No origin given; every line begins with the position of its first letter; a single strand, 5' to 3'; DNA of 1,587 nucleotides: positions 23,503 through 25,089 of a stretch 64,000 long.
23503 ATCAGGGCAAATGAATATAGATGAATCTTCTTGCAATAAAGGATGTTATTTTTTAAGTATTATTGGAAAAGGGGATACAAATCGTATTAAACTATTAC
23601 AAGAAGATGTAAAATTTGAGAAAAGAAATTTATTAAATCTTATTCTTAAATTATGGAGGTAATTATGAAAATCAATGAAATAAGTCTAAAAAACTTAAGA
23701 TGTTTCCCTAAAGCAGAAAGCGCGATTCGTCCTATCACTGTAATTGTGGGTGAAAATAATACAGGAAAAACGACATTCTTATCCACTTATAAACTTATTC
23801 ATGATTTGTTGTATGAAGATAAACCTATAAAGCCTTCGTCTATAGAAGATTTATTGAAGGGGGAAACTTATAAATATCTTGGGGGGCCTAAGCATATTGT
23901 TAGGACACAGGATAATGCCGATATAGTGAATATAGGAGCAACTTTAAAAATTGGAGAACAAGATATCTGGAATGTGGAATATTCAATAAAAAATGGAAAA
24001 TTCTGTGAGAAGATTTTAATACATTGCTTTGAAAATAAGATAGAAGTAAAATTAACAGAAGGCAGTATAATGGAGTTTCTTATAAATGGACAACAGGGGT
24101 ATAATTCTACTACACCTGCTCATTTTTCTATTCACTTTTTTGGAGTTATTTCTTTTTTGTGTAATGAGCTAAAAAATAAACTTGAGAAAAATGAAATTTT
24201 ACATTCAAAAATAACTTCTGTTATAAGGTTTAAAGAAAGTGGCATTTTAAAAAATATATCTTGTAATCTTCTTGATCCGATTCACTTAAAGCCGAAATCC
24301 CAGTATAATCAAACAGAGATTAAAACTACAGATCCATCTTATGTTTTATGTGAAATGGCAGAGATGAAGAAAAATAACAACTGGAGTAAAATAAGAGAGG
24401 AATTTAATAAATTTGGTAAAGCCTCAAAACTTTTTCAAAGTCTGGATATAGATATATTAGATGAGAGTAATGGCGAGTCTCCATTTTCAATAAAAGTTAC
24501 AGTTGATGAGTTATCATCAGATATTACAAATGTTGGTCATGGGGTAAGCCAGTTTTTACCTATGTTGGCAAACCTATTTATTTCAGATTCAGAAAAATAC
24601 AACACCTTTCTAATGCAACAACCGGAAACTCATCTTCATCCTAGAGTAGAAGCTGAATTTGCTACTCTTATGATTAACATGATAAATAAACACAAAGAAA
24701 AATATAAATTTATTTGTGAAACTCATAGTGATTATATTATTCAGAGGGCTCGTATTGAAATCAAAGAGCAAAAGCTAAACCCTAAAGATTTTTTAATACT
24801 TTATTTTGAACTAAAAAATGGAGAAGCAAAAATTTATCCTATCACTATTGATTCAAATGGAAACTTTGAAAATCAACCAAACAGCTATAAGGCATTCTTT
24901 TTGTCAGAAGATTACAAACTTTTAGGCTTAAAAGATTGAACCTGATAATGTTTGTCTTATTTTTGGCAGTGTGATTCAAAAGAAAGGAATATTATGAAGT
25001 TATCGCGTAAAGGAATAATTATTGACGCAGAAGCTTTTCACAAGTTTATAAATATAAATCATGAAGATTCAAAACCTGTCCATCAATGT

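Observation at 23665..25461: ABC-type ATPase without a fused nuclease, followed by a small PIN-like protein: a possible effector/sensor pair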

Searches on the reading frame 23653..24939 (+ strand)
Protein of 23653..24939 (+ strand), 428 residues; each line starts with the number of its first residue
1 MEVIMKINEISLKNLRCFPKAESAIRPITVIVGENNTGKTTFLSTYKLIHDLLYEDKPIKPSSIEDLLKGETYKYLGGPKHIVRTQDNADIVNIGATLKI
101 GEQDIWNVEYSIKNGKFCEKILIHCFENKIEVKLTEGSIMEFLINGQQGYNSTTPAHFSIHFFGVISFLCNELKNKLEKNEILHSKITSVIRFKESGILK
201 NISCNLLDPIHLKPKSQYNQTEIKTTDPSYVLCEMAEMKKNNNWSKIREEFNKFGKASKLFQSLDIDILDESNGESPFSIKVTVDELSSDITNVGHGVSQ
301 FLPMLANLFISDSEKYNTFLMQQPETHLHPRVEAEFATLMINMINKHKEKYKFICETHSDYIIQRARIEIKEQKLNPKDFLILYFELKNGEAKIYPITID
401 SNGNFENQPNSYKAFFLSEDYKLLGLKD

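Call 3: search_protein_families(library=pfam, proteins=[window:23653-24939:+], max_evalue=0.1)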
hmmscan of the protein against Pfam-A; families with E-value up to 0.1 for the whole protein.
window:23653-24939:+ (428 aa): 6 families
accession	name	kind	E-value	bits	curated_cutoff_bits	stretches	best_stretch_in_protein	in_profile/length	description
PF13175.12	AAA_15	-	1.3e-21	78.1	32.1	1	5-363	1-374/374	AAA ATPase domain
PF13304.12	AAA_21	-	1.6e-14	55.1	27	2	291-363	235-303/304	AAA domain, putative AbiEii toxin, Type IV TA system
PF13476.12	AAA_23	-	0.00043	21.4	27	1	10-268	2-177/201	AAA domain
PF02463.25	SMC_N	-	0.013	15.4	40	0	7-45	2-43/220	RecF/RecN/SMC N terminal domain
PF12476.13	DUF3696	-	0.02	15.6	22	1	375-409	1-38/52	Protein of unknown function (DUF3696)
PF13479.12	AAA_24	-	0.079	13.2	27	0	30-46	6-22/195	AAA domain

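Call 4: search_protein_families(library=padloc, proteins=[window:23653-24939:+], max_evalue=0.1)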
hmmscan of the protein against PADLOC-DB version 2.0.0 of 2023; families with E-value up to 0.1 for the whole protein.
window:23653-24939:+ (428 aa): 99 families (the best 25 are shown)
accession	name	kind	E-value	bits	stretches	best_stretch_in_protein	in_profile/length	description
PDLC03878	NsnB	-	1.3e-35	121.8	1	7-410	2-329/345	-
PDLC04707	PDC-M55A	-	1.3e-31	108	2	277-421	259-403/421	-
PDLC02979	AriA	-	3.7e-27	94.1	1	5-363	1-373/373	-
PDLC04148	HEC-03B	-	1.7e-24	84.7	1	259-412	284-433/458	-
PDLC02980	AriA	-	1.9e-14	52.4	2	290-363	234-303/304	-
PDLC02358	Old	-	4.6e-13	46.8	2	5-49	2-46/578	Old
PDLC00070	GajA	-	6e-13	46.3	2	5-57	1-53/596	AAA ATPase domain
PDLC00069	GajA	-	1.1e-12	45.3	2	5-74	1-67/687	AAA ATPase domain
PDLC00078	GajA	-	1.7e-11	41.5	2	5-79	1-78/580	AAA ATPase domain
PDLC00102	GajA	-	1.9e-11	41.1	2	5-66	1-63/532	AAA ATPase domain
PDLC04033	PD-T4-4_A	-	2.3e-11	41.6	2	315-365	325-372/460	-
PDLC02335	AbiLi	-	3.3e-11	40.8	1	5-379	49-247/326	AbiLi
PDLC04664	PDC-M47A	-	3.8e-11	40.6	2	9-48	2-39/461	-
PDLC00063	GajA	-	4.8e-11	39.9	2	5-46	1-43/679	AAA ATPase domain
PDLC02915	ATPase-Toprim_I-B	-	1.2e-10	38.9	2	5-56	1-52/623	-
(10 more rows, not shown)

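Call 5: search_protein_families(library=ncbifam, proteins=[window:23653-24939:+], max_evalue=0.1)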
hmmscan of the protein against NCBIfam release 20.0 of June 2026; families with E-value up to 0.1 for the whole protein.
window:23653-24939:+ (428 aa): 6 families
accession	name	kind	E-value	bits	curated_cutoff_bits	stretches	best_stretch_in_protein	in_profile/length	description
NF047739.1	antiphage_MADS3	equivalog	1.7e-08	34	420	1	7-57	2-52/427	methylation-associated defense system AAA family ATPase MAD3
TIGR00611.2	recf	equivalog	4.2e-05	22.9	172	1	7-43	1-38/339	DNA replication/repair protein RecF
NF041760.1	PtuA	equivalog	4.9e-05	22.4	500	1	5-44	50-90/524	retron Ec78 anti-phage system effector ATPase PtuA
TIGR04435.1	restrict_AAA_1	hypoth_equivalog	6.4e-05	21.8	300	1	290-364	394-471/568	restriction system-associated AAA family ATPase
NF002572.0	PRK02224.1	equivalog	0.04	12.2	1087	1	5-44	1-41/888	DNA double-strand break repair ATPase Rad50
NF041035.1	Rad50_Halo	equivalog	0.044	12.1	1000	1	5-44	1-41/883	DNA double-strand break repair ATPase Rad50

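Call 6: search_protein_families(library=phrogs, proteins=[window:23653-24939:+], max_evalue=0.1)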
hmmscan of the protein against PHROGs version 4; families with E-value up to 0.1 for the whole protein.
window:23653-24939:+ (428 aa): 10 families
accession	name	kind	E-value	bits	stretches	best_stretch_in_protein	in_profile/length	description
phrog_21420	-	unknown function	4e-31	109.2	2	224-410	441-619/654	-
phrog_4747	-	unknown function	1e-14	55.5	1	5-368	1-384/610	-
phrog_7507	-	unknown function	1.6e-08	35.3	2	4-56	1-51/483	-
phrog_8323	-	unknown function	1e-07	31.9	1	3-64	47-100/623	-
phrog_3940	-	unknown function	7.6e-06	26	1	4-50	2-49/537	-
phrog_14430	-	unknown function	8e-06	26.3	1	9-42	4-37/444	-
phrog_13167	-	unknown function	2.2e-05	24.6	1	10-43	17-50/477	-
phrog_9802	-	unknown function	7.6e-05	22.9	1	5-364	3-329/438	-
phrog_8066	-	unknown function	9e-05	22.5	1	291-365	360-431/522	-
phrog_1499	-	unknown function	0.0014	19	1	5-45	3-44/427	-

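Call 20: find_homologous_proteins(query=window:23665-24939:+, max_evalue=1e-10)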
Query window:23665-24939:+ (424 aa): 73 proteins with E <= 1e-10 among 3132 candidates.
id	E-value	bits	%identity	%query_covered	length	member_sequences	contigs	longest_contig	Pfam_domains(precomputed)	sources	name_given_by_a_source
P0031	3.3e-246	835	87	100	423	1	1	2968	PF13175.13,PF13304.13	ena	-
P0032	6.8e-246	834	87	100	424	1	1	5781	PF13175.13,PF13476.13,PF13304.13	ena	-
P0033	1.7e-243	826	86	100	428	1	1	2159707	PF13175.13,PF13304.13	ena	-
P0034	8.0e-238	807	82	100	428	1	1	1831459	PF13175.13,PF13304.13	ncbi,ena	-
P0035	5.3e-237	804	83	100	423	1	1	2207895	PF13175.13,PF13476.13,PF13304.13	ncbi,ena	-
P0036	2.5e-236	802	84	100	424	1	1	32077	PF13175.13,PF13304.13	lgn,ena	-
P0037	3.6e-234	795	83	100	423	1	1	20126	PF13175.13,PF13476.13,PF13304.13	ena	-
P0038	1.8e-232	789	82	100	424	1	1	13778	PF13175.13,PF13304.13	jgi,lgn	-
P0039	2.4e-224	763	79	100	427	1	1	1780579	PF13175.13,PF13304.13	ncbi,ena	-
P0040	1.8e-216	737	78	100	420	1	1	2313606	PF13175.13,PF13476.13,PF13304.13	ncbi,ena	-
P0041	4.7e-216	735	78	100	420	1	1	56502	PF13175.13,PF13476.13,PF13304.13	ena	-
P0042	5.7e-204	696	72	100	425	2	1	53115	PF13175.13,PF13304.13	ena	-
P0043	2.7e-196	670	69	100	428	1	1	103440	PF13175.13,PF13304.13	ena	-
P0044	1.4e-195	668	71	100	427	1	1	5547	PF13175.13,PF13304.13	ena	-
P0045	2.1e-192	657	69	100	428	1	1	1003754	PF13175.13,PF13476.13,PF13304.13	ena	-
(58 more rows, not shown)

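Call 34: find_related_loci(query=A2, collection=genome_contigs, flank=10000)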
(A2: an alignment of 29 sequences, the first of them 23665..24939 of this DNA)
Query A2 (424 aa) in genome_contigs; peptide patterns used: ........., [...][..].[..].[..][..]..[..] (x = any residue, [..] = any of these).
600 stretches matched a pattern (row limit reached: there are more); 317 encode a relative of the query (tblastn E <= 1e-3); the best 80 are kept; 80 distinct loci.
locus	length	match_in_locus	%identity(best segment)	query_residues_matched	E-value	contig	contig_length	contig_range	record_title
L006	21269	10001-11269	79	1-424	0e+0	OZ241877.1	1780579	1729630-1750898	MAG: Bdellovibrionales bacterium isolate b9654245-780c-40d9-9544-15e4b778e9f8 genome assembly, chromosome: 1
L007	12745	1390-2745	29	1-422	6e-56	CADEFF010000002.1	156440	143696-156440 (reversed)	MAG: uncultured Rhodospirillaceae bacterium isolate Rhodospirillaceae sp. RBC011 genome assembly, contig: MAG011_2, whol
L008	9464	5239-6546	32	1-424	5e-55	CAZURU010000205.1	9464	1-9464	MAG TPA_asm: uncultured bacterium isolate SRP109090_co2_4 genome assembly, contig: NODE_11047_length_9464_cov_8.836327,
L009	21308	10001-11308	31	1-424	7e-54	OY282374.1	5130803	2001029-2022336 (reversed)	MAG: Candidatus Poribacteria bacterium genome assembly, chromosome: 1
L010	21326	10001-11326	30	1-422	2e-53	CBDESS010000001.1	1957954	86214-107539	MAG: uncultured Candidatus Binatia bacterium isolate d285014b-b5bd-45bc-989a-fc635d2899d5 genome assembly, contig: conti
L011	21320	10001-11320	30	1-424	5e-53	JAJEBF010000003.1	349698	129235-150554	MAG: Caldilineaceae bacterium isolate jk18x8bins.28 k141_742280, whole genome shotgun sequence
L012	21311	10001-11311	31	1-424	3e-52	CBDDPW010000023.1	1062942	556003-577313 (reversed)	MAG: Candidatus Poribacteria bacterium isolate 3f36937d-8c17-4172-b0cd-efb7b76609bb genome assembly, contig: contig_23,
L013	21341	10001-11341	29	1-424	3e-52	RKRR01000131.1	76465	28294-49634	MAG: Candidatus Poribacteria bacterium isolate PNGco_C_binSS2 scaffold_13, whole genome shotgun sequence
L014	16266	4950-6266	30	1-424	6e-52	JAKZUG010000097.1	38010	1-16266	MAG: Candidatus Poribacteria bacterium isolate Langseth_MAG_00079 Langseth_MAG_00079_000000000097, whole genome shotgun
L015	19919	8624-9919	31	1-424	4e-52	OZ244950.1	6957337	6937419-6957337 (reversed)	MAG: Candidatus Poribacteria bacterium isolate 1741874c-865a-47cd-958f-7fa2b3d0eca7 genome assembly, chromosome: 1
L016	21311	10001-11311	27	1-422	4e-51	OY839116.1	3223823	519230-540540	MAG: Dehalococcoidia bacterium isolate 44b3abb6-b6b9-4f11-be96-93ee54cc77f6 genome assembly, chromosome: 1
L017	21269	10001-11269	32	5-424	6e-51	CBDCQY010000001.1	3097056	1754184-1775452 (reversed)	MAG: Alphaproteobacteria bacterium isolate cd2235a2-62e1-4177-9456-ff53b2284e8b genome assembly, contig: contig_1, whole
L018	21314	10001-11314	32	1-424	5e-51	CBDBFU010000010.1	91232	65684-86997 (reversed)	MAG: Candidatus Poribacteria bacterium isolate 0db8f60b-b66d-466f-879a-884326031337 genome assembly, contig: contig_10,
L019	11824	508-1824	29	1-424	3e-50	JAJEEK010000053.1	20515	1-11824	MAG: Candidatus Poribacteria bacterium isolate p16x34bins.28 k141_86826, whole genome shotgun sequence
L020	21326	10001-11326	27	5-422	4e-50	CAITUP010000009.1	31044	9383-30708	MAG: uncultured Acetobacteraceae bacterium isolate VK_bin-0718 genome assembly, contig: bin-0718:009/170, whole genome s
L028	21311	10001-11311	29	1-424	2e-48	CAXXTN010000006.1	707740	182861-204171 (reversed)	MAG: Candidatus Poribacteria bacterium isolate 64752d50-abd0-46dd-90db-3fd08d7746be genome assembly, contig: contig_6, w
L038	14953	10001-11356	28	1-424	1e-46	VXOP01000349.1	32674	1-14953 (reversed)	MAG: Candidatus Poribacteria bacterium isolate SB0662_bin_35 NODE_1324_length_32674_cov_30.740151, whole genome shotgun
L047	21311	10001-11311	28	1-422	1e-45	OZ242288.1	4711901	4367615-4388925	MAG: uncultured Candidatus Binatia bacterium isolate 92a940bf-e797-4da1-8ec4-eab1d584ba41 genome assembly, chromosome: 1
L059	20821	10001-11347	28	3-422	9e-44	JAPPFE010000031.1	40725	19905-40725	MAG: Candidatus Dadabacteria bacterium isolate RHO1_bin_23 NODE_1936_length_40725_cov_41.878117, whole genome shotgun se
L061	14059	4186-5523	27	3-422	8e-44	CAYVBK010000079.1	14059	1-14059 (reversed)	MAG TPA_asm: uncultured Anaerolineae bacterium isolate binchicken_co44_225 genome assembly, contig: NODE_5424_length_140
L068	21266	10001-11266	30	5-420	6e-43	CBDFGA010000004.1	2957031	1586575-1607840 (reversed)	MAG: Chthonomonadaceae bacterium isolate 4bc0a2eb-4c21-4aa7-a952-4a750245c9a1 genome assembly, contig: contig_4, whole g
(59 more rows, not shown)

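Call 77: predict_structure(alignment_id=A2)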
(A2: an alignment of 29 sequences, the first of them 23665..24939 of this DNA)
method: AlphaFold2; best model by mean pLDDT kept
length: 424 residues; sequences in the alignment: 29
mean_pLDDT: 89.7   pTM: 0.91
mean pLDDT of the five models: 89.7, 87.8, 87.4, 85.7, 84.6
residues with pLDDT >= 90: 251; 70-90: 162; 50-70: 11; < 50: 0
segments of 3 or more residues with pLDDT < 50: none
pLDDT, mean of each block of 10 residues (from residue 1): 93 94 94 92 96 88 88 86 87 89 96 95 94 92 93 94 93 89 89 88 76 87 84 88 93 91 85 89 84 80 91 88 74 95 92 90 97 97 92 97 93 82 72
secondary structure, 60 per line:
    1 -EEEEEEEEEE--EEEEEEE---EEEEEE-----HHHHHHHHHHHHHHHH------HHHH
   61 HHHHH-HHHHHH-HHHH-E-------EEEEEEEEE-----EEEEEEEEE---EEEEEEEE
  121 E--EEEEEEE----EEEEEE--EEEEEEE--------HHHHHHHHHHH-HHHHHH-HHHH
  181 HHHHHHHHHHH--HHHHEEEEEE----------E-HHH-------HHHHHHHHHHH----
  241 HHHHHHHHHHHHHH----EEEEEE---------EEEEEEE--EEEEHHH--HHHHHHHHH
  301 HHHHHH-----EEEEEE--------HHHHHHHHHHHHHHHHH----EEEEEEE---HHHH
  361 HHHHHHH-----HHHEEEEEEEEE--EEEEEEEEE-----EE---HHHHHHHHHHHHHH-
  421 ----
elements in order: E2-11 E14-20 E24-29 H35-50 H57-65 H67-72 H74-77 E87-95 E101-109 E113-121 E124-130 E135-140 E143-149 H158-168 H170-175 H177-191 H194-197 E198-203 H226-236 H241-254 E259-264 E274-280 E283-286 H292-306 E312-317 H326-342 E347-353 H357-367 E376-384 E387-395 H406-419

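Call 80: fold_search(model_id=the predicted structure, library=pdb)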
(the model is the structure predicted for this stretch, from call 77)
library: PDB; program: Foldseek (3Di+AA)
matches with E <= 10: 826; with E <= 0.001: 207
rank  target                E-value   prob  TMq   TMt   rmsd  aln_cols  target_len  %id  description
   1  5dny_B                5.5e-14  1.00  0.44  0.51  18.7       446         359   12  Structure of the ATPrS-Mre11/Rad50-DNA complex (released 2016-02-24)
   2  5dny_D                1.4e-13  1.00  0.41  0.47  18.2       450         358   12  Structure of the ATPrS-Mre11/Rad50-DNA complex (released 2016-02-24)
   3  3qkt_D                6.4e-13  1.00  0.44  0.56  13.3       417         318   12  Rad50 ABC-ATPase with adjacent coiled-coil region in complex with AMP-PNP (released 2011-03-30)
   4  4ncj_A                7.1e-13  1.00  0.45  0.58  11.5       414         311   12  Crystal Structure of Pyrococcus furiosis Rad50 R805E mutation with ADP Beryllium Flouride (released 2014-03-05)
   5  9n6c_B                7.6e-13  1.00  0.38  0.38  21.4       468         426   14  Structure of the Retron IA Complex without the HNH Nuclease (released 2025-04-23)
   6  3qkt_B                8.4e-13  1.00  0.45  0.57   8.7       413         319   13  Rad50 ABC-ATPase with adjacent coiled-coil region in complex with AMP-PNP (released 2011-03-30)
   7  3qku_A                1.0e-12  1.00  0.40  0.47  18.8       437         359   14  Mre11 Rad50 binding domain in complex with Rad50 and AMP-PNP (released 2011-03-30)
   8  4ncj_B                1.1e-12  1.00  0.43  0.55  13.1       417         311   13  Crystal Structure of Pyrococcus furiosis Rad50 R805E mutation with ADP Beryllium Flouride (released 2014-03-05)
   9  9n6b_B                1.1e-12  1.00  0.38  0.33  20.2       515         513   13  Structure of the retron IA complex with HNH nuclease in the "up" orientation (released 2025-04-23)
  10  5h68_A                1.4e-12  1.00  0.50  0.63   6.7       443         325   12  Crystal structure of an engaged dimer of the Geobacillus stearothermophilus SMC head domain (released 2017-03-15)
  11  3qkt_A                1.6e-12  1.00  0.42  0.50  15.7       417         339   13  Rad50 ABC-ATPase with adjacent coiled-coil region in complex with AMP-PNP (released 2011-03-30)
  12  4ncj_C                1.8e-12  1.00  0.43  0.54  14.5       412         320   14  Crystal Structure of Pyrococcus furiosis Rad50 R805E mutation with ADP Beryllium Flouride (released 2014-03-05)
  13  4nck_B                1.9e-12  1.00  0.41  0.53  14.8       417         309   13  Crystal Structure of Pyrococcus furiosis Rad50 R797G mutation (released 2014-03-05)
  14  9n69_C                1.9e-12  1.00  0.42  0.40  20.8       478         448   14  Structure of the retron IA complex with HNH nuclease in the "down" orientation (released 2025-04-23)
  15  9n69_B                2.2e-12  1.00  0.38  0.32  21.9       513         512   14  Structure of the retron IA complex with HNH nuclease in the "down" orientation (released 2025-04-23)
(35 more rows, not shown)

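Call 83: search_protein_families(library=padloc, alignment_id=A2, max_evalue=1e-10)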
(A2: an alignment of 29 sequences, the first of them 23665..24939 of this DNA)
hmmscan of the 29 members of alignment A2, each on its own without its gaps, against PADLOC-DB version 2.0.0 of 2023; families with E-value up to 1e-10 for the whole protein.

A. member 1, window:23665-24939:+ (424 aa): 14 families
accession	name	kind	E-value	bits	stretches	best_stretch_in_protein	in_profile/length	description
PDLC03878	NsnB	-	1.2e-35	121.9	1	3-406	2-329/345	-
PDLC04707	PDC-M55A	-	1.3e-31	108.1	1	273-417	259-403/421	-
PDLC02979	AriA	-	4.1e-27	93.9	1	1-359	1-373/373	-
PDLC04148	HEC-03B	-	1.7e-24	84.7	1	255-408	284-433/458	-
PDLC02980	AriA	-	1.8e-14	52.4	0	286-359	234-303/304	-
PDLC00070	GajA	-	5.9e-13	46.3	0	1-53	1-53/596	AAA ATPase domain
PDLC02358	Old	-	6.1e-13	46.4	0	1-45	2-46/578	Old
PDLC00069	GajA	-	1.1e-12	45.1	0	1-70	1-67/687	AAA ATPase domain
PDLC00078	GajA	-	1.6e-11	41.6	0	1-75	1-78/580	AAA ATPase domain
PDLC00102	GajA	-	1.9e-11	41.1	0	1-62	1-63/532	AAA ATPase domain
PDLC04033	PD-T4-4_A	-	2.3e-11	41.6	0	311-361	325-372/460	-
PDLC04664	PDC-M47A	-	3.7e-11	40.6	0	5-44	2-39/461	-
PDLC00063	GajA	-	4.7e-11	40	0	1-42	1-43/679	AAA ATPase domain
PDLC02335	AbiLi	-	8.2e-11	39.5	0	3-375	50-247/326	AbiLi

B. families by the number of members that match (of 29 scanned): 44 families (the first 25 are shown)
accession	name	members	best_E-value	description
PDLC03878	NsnB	29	3.7e-47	-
PDLC04707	PDC-M55A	29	9.5e-42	-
PDLC04148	HEC-03B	29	1.3e-29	-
PDLC02979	AriA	29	4e-29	-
PDLC02980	AriA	27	5.7e-19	-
PDLC02358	Old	16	1.8e-14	Old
PDLC00069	GajA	12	3.5e-15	AAA ATPase domain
PDLC04180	HEC-01A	10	1.2e-19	-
PDLC00070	GajA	10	3.9e-15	AAA ATPase domain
PDLC02915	ATPase-Toprim_I-B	9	1.1e-12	-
PDLC00067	GajA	9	3.5e-12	AAA ATPase domain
PDLC04178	HEC-01A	8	1.3e-13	-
PDLC04176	HEC-01A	7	1.2e-14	-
PDLC00078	GajA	7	8.5e-14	AAA ATPase domain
PDLC02335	AbiLi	7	8.3e-12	AbiLi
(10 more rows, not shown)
